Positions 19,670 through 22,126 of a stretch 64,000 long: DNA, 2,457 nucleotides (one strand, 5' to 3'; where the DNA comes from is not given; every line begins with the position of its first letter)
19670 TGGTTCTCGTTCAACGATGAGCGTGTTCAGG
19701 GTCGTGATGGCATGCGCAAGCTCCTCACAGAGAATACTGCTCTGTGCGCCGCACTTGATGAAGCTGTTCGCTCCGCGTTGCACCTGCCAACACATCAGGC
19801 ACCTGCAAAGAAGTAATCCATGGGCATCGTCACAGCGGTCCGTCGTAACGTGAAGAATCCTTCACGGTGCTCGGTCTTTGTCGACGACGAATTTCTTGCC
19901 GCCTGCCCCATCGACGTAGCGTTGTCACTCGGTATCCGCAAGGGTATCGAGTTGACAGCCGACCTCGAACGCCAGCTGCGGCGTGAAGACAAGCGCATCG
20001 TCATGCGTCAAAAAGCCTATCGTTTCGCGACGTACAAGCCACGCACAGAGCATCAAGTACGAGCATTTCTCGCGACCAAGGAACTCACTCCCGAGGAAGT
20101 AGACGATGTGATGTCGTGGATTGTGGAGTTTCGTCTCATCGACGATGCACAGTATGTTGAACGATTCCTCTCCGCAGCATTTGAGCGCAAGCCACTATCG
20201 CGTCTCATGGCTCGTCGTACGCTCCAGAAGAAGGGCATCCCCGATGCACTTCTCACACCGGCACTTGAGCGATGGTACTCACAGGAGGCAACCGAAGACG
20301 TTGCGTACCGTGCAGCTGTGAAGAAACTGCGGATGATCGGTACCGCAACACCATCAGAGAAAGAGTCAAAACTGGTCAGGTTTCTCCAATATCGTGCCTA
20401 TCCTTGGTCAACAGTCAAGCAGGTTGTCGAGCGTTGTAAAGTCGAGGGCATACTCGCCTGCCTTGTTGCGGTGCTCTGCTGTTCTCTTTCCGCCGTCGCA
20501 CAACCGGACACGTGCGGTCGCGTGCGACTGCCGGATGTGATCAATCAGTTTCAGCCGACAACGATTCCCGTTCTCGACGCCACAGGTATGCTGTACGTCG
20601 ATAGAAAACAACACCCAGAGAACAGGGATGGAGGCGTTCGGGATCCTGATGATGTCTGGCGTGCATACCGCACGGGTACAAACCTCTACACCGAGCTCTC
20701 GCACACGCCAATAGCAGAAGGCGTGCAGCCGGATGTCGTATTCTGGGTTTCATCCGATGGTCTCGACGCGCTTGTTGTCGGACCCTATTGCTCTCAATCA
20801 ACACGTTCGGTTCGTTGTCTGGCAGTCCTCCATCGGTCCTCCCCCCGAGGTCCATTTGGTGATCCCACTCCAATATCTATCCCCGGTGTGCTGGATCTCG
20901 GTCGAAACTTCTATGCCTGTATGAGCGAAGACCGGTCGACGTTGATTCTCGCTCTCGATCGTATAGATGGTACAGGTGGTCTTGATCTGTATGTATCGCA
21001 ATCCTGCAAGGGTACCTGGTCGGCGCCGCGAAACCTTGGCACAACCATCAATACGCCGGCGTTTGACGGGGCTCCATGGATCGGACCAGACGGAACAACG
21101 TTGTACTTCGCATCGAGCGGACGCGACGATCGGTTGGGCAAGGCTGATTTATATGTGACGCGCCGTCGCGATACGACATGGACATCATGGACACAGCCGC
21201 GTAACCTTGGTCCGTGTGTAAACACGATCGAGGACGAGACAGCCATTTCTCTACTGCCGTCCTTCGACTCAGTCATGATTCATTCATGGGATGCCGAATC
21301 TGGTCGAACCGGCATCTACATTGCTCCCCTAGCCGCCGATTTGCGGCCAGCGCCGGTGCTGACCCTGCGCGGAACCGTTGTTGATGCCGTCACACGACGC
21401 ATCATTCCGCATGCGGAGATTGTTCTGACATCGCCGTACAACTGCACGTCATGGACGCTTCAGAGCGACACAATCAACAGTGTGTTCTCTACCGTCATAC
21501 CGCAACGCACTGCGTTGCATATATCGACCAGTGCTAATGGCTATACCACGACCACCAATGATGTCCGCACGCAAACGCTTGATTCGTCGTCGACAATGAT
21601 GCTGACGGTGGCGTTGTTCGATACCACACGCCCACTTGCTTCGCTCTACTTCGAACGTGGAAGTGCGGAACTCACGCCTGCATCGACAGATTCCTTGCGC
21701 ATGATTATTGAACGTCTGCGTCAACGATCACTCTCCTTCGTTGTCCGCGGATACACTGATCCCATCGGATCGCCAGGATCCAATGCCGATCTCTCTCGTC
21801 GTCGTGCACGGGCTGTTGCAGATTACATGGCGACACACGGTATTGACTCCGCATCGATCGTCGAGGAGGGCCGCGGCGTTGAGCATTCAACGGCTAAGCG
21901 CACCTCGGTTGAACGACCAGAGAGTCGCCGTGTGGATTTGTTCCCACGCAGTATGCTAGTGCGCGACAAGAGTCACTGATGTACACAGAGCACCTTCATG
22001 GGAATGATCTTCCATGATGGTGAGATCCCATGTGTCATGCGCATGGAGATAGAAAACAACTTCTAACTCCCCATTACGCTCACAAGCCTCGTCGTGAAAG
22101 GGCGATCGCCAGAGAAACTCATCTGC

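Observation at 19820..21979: RecX reads through, without a stop, into an exported PD40/OmpA-family protein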

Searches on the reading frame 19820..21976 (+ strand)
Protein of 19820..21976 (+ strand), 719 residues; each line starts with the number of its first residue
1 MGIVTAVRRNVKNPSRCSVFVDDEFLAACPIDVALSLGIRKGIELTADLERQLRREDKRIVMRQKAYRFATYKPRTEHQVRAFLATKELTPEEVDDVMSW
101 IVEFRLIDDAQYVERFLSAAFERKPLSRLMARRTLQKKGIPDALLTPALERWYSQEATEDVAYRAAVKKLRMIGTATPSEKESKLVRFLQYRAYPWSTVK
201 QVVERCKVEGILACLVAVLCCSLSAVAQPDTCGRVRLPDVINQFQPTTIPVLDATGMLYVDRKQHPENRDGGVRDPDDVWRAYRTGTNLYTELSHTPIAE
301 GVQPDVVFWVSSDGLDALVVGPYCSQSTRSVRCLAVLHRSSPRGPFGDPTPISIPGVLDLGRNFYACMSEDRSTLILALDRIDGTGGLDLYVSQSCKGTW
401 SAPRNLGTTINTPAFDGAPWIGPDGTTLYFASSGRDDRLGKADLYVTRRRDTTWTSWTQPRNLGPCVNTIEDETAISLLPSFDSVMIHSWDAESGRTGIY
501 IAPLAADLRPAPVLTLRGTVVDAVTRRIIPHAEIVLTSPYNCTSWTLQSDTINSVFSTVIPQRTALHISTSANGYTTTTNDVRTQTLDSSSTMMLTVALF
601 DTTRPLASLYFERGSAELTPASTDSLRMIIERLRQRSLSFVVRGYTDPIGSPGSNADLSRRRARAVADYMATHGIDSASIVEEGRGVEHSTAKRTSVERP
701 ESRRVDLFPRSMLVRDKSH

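Call 3: search_protein_families(library=pfam, proteins=[window:19820-21976:+], max_evalue=0.1)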
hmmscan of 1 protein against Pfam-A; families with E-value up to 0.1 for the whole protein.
window:19820-21976:+ (719 aa): 6 families
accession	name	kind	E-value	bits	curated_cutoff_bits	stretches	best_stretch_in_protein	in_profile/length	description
PF00691.25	OmpA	-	2.4e-16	60.3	27.2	1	610-698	1-92/98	OmpA family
PF21982.2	RecX_HTH1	-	6.4e-09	36.1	26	1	63-99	2-38/40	RecX, first three-helix domain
PF07676.18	PD40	-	1.1e-06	28.8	20.9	1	410-446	5-38/38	WD40-like Beta Propeller Repeat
PF02631.22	RecX_HTH2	-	1.7e-05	25.4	26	1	108-148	1-41/42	RecX, second three-helix domain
PF21981.2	RecX_HTH3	-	1.8e-05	25.2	26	1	159-203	3-48/48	RecX, third three-helix domain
PF04616.20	Glyco_hydro_43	-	0.017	14.9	32.2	1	384-453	91-159/288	Glycosyl hydrolases family 43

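Call 4: search_protein_families(library=ncbifam, proteins=[window:19820-21976:+], max_evalue=0.1)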
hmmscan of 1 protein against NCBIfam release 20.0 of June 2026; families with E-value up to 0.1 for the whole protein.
window:19820-21976:+ (719 aa): 40 families (the best 25 are shown)
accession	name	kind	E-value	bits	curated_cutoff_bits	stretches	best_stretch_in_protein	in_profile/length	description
NF053607.1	CHU_0125_OmpA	equivalog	3.2e-27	95.3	620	1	363-695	276-620/639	CHU_0125 family OmpA-like outer membrane integrity protein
NF052230.1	T9SS_PorE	exception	1.9e-24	85.9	600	1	366-689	284-598/648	PorE family type IX secretion system protein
NF010733.0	PRK14135.1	equivalog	4.1e-23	82.4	240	1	3-209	3-208/267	recombination regulator RecX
NF001058.0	PRK00117.4-1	equivalog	5.8e-21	75.5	194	1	1-206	3-207/214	recombination regulator RecX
NF010732.0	PRK14134.1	equivalog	5.4e-19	68.9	351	1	3-207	4-207/283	recombination regulator RecX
NF001063.0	PRK00117.5-3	equivalog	1.7e-18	67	186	1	77-206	28-153/165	recombination regulator RecX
NF053612.1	anchor_PA1041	equivalog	4.4e-16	59.5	250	1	606-707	130-233/236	PA1041 family peptidoglycan-binding anchor lipoprotein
NF053611.1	YiaD_Gzip_OmpA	equivalog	2.3e-15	56.8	175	1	609-707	104-204/206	YiaD family glycine zipper/OmpA-like lipoprotein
NF053585.1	OMP_LP_YfiB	equivalog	6.5e-13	48.9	128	1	609-706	58-157/163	outer membrane lipoprotein YfiB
NF045787.1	OmpABordt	equivalog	7.8e-12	45.3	200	1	607-707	85-187/194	outer membrane protein OmpA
NF053613.1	OMP_toxin_LptF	equivalog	6.4e-11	42.4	400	1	609-706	143-242/256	lipotoxin F family OmpA-related lipoprotein LptF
NF008071.1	PRK10808.1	equivalog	1.3e-10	41.2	277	1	618-692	242-319/358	porin OmpA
TIGR03350.1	type_VI_ompA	equivalog_domain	6.3e-10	39.1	139.8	1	610-707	33-135/137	type VI secretion system protein TssL, long form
NF001065.0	PRK00117.5-5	equivalog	1.5e-09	38.2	175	1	62-207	7-142/149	recombination regulator RecX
TIGR03789.1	pdsO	hypoth_equivalog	2.1e-09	37.4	152.2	1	606-705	138-239/243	sortase-associated OmpA-like protein PdsO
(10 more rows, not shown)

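Call 5: find_homologous_proteins(query=window:19820-21976:+, max_evalue=0.00001)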
Query window:19820-21976:+ (719 aa): 175 proteins with E <= 0.00001 among 8000 candidates; the best 120 are listed.
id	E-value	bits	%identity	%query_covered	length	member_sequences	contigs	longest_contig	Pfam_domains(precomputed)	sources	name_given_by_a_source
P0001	0.0e+0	1599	98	100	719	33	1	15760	PF00691.26,PF21981.3,PF21982.3,PF07676.19,PF27462.1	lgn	-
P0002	0.0e+0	1458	88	100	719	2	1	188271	PF00691.26,PF21981.3,PF21982.3,PF07676.19,PF27462.1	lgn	-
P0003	0.0e+0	1102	70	99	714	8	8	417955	PF00691.26,PF21981.3,PF21982.3,PF07676.19,PF27462.1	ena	-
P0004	0.0e+0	1082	68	99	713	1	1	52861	PF00691.26,PF21981.3,PF21982.3,PF07676.19,PF27462.1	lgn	-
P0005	0.0e+0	1064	67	99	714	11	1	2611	PF00691.26,PF02631.23,PF21981.3,PF21982.3,PF07676.19,PF27462.1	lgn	-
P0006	0.0e+0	1017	64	99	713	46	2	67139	PF00691.26,PF21981.3,PF21982.3,PF27462.1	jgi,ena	jgi:outer membrane protein OmpA-like peptidoglycan-associated protein/SOS response regulatory protei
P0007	0.0e+0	1014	64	99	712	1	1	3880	PF00691.26,PF21981.3,PF21982.3,PF27462.1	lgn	-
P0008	1.8e-286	970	62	99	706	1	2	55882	PF00691.26,PF02631.23,PF21981.3,PF21982.3,PF07676.19,PF27462.1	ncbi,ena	-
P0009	6.9e-281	952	59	99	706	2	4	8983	PF00691.26,PF21981.3,PF21982.3,PF07676.19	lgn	-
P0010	1.2e-254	865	68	77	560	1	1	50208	PF21981.3,PF21982.3,PF27462.1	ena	-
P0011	2.5e-234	798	52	99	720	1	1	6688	PF00691.26,PF02631.23,PF21981.3,PF21982.3,PF07676.19,PF27462.1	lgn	-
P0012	1.9e-233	795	52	99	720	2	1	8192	PF00691.26,PF02631.23,PF21981.3,PF21982.3,PF07676.19,PF27462.1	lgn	-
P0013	2.7e-233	794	52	99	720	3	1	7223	PF00691.26,PF02631.23,PF21981.3,PF21982.3,PF07676.19,PF27462.1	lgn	-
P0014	1.7e-232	792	51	99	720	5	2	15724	PF00691.26,PF02631.23,PF21981.3,PF21982.3,PF07676.19,PF27462.1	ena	-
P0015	2.8e-232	791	51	99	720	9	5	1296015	PF00691.26,PF02631.23,PF21981.3,PF21982.3,PF07676.19,PF27462.1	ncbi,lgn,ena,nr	ncbi:MAG: RecX family transcriptional regulator [Ignavibacteria bacterium]|nr:RecX family transcript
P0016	3.4e-229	781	51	99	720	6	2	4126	PF00691.26,PF02631.23,PF21981.3,PF21982.3,PF07676.19,PF27462.1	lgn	-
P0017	8.9e-223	760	49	99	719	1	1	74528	PF00691.26,PF02631.23,PF21981.3,PF21982.3,PF07676.19,PF27462.1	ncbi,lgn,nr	ncbi:MAG: RecX family transcriptional regulator [Candidatus Kapabacteria bacterium]|nr:RecX family t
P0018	3.5e-217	741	48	99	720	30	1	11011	PF00691.26,PF02631.23,PF21981.3,PF21982.3,PF07676.19,PF27462.1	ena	-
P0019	1.7e-211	722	48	99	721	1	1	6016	PF00691.26,PF02631.23,PF21981.3,PF21982.3,PF07676.19,PF27462.1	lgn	-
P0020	4.2e-210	718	47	99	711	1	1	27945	PF00691.26,PF02631.23,PF21981.3,PF21982.3,PF07676.19,PF27462.1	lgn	-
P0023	6.3e-205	701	47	99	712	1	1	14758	PF00691.26,PF02631.23,PF21981.3,PF21982.3,PF13620.13,PF07676.19,PF27462.1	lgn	-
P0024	1.4e-204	700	48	99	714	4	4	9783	PF00691.26,PF02631.23,PF21981.3,PF21982.3,PF07676.19,PF27462.1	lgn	-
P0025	1.5e-204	699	46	99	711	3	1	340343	PF00691.26,PF02631.23,PF21981.3,PF21982.3,PF07676.19,PF27462.1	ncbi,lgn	-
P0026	2.9e-204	699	48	99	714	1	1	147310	PF00691.26,PF02631.23,PF21981.3,PF21982.3,PF07676.19,PF27462.1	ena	-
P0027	2.6e-203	695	47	99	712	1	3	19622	PF00691.26,PF02631.23,PF21981.3,PF21982.3,PF07676.19,PF27462.1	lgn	-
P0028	1.1e-198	680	47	99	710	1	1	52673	PF00691.26,PF02631.23,PF21981.3,PF21982.3,PF07676.19,PF27462.1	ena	-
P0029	3.6e-198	678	45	100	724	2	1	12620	PF00691.26,PF02631.23,PF21981.3,PF21982.3,PF07676.19,PF27462.1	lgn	-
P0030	2.1e-197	676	46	99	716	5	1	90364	PF00691.26,PF21981.3,PF21982.3,PF13620.13,PF07676.19,PF27462.1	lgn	-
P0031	1.7e-191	656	45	99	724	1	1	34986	PF00691.26,PF02631.23,PF21981.3,PF21982.3,PF07676.19,PF27462.1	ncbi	-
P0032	2.8e-191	656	46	99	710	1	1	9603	PF00691.26,PF02631.23,PF21981.3,PF21982.3,PF07676.19,PF27462.1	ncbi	-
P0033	2.4e-188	646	45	98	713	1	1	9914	PF00691.26,PF21981.3,PF21982.3,PF07676.19,PF27462.1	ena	-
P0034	4.0e-188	645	45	99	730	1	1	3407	PF00691.26,PF02631.23,PF21981.3,PF21982.3,PF27462.1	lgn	-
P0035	2.1e-187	643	46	99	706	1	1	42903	PF00691.26,PF02631.23,PF21981.3,PF21982.3,PF07676.19,PF27462.1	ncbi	-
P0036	2.6e-187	643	44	99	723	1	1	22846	PF00691.26,PF02631.23,PF21981.3,PF21982.3,PF07676.19,PF27462.1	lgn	-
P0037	9.3e-186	637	43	99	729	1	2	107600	PF00691.26,PF02631.23,PF21981.3,PF21982.3,PF27462.1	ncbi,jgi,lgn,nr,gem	ncbi:MAG: RecX family transcriptional regulator [bacterium]|nr:RecX family transcriptional regulator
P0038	1.8e-185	636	44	98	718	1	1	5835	PF00691.26,PF02631.23,PF21981.3,PF21982.3,PF27462.1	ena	-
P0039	2.4e-184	633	44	99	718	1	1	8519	PF00691.26,PF02631.23,PF21981.3,PF21982.3,PF27462.1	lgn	-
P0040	1.3e-182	627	43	99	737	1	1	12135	PF00691.26,PF02631.23,PF21981.3,PF21982.3,PF27462.1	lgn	-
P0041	9.0e-179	614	43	98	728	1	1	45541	PF00691.26,PF02631.23,PF21981.3,PF21982.3,PF07676.19,PF27462.1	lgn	-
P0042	9.7e-178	611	44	98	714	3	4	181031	PF00691.26,PF02631.23,PF21981.3,PF21982.3,PF07676.19,PF27462.1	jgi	jgi:OmpA-OmpF porin, OOP family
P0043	1.7e-176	607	43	99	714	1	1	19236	PF00691.26,PF02631.23,PF21981.3,PF07676.19,PF27462.1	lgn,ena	-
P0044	8.6e-176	604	44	98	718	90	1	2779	PF00691.26,PF21981.3,PF21982.3,PF27462.1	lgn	-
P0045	1.1e-173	597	44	98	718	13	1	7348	PF00691.26,PF21981.3,PF21982.3,PF27462.1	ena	-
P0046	2.4e-172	593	46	98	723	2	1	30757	PF00691.26,PF21981.3,PF21982.3,PF27462.1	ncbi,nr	ncbi:MAG: hypothetical protein FGM33_06255 [Candidatus Kapabacteria bacterium]|nr:hypothetical prote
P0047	3.2e-172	593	46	99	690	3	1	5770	PF00691.26,PF02631.23,PF21981.3,PF21982.3,PF07676.19,PF27462.1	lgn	-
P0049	1.4e-170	587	44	98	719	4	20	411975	PF00691.26,PF21981.3,PF21982.3,PF27462.1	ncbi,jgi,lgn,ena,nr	ncbi:MAG: hypothetical protein FJ211_05515 [Ignavibacteria bacterium]|nr:hypothetical protein [Ignav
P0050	5.7e-168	579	40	98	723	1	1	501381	PF00691.26,PF02631.23,PF21981.3,PF07676.19,PF27462.1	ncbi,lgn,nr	ncbi:MAG: RecX family transcriptional regulator [Ignavibacteria bacterium]|nr:RecX family transcript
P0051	6.5e-167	575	44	98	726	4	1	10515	PF02631.23,PF21981.3,PF21982.3,PF27462.1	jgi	-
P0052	3.3e-166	573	45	98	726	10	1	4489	PF02631.23,PF21981.3,PF27462.1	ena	-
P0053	3.9e-166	573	44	98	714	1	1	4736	PF00691.26,PF02631.23,PF21981.3,PF21982.3,PF27462.1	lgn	-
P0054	2.3e-165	570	44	98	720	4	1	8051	PF00691.26,PF21981.3,PF21982.3,PF27462.1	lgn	-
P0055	1.8e-164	567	45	98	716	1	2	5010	PF00691.26,PF02631.23,PF21981.3,PF21982.3,PF27462.1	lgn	-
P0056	6.0e-164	565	43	98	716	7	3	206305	PF02631.23,PF21981.3,PF07676.19,PF27462.1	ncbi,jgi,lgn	jgi:SOS response regulatory protein OraA/RecX/outer membrane protein OmpA-like peptidoglycan-associa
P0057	6.6e-164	565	44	98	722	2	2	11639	PF02631.23,PF21981.3,PF21982.3,PF27462.1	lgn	-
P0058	1.6e-163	564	45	98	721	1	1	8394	PF02631.23,PF21981.3,PF21982.3,PF07676.19,PF27462.1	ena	-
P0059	3.5e-162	559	44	98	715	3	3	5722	PF21981.3,PF21982.3,PF27462.1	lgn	-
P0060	2.2e-161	557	42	98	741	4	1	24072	PF00691.26,PF02631.23,PF21981.3,PF21982.3,PF13620.13,PF07676.19,PF27462.1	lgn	-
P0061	5.3e-160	552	44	98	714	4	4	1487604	PF00691.26,PF02631.23,PF21981.3,PF21982.3,PF27462.1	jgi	jgi:SOS response regulatory protein OraA/RecX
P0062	5.4e-160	552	43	99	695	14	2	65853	PF00691.26,PF02631.23,PF21981.3,PF21982.3,PF27462.1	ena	-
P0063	1.4e-159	551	40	99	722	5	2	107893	PF00691.26,PF02631.23,PF21981.3,PF21982.3,PF13620.13,PF07676.19,PF27462.1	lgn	-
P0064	1.5e-159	551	44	98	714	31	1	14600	PF02631.23,PF21981.3,PF21982.3,PF27462.1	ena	-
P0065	2.6e-159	550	43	98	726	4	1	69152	PF00691.26,PF02631.23,PF21981.3,PF21982.3,PF07676.19,PF27462.1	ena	-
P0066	1.2e-158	548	43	98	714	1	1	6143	PF00691.26,PF02631.23,PF21981.3,PF21982.3,PF27462.1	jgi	jgi:SOS response regulatory protein OraA/RecX/flagellar motor protein MotB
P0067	1.3e-158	548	42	98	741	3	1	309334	PF00691.26,PF02631.23,PF21981.3,PF21982.3,PF13620.13,PF07676.19,PF27462.1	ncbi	-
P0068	1.5e-157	544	40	98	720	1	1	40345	PF00691.26,PF21981.3,PF21982.3,PF07676.19,PF27462.1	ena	-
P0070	6.9e-130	453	46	69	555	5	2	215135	PF00691.26,PF13620.13,PF07676.19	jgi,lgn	-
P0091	8.7e-29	119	24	74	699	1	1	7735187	PF00691.26,PF13620.13,PF07676.19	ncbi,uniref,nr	ncbi:OOP family OmpA-OmpF porin [Catalinimonas alkaloidigena]|uniref:OmpA family protein n=1 Tax=Cat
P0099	2.8e-20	90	27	45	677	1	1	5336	PF00691.26,PF13620.13,PF07676.19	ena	-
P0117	3.1e-19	87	26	45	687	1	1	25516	PF00691.26,PF13620.13,PF07676.19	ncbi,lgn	-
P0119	3.2e-19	87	27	44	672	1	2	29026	PF00691.26,PF05359.17,PF13620.13,PF07676.19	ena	-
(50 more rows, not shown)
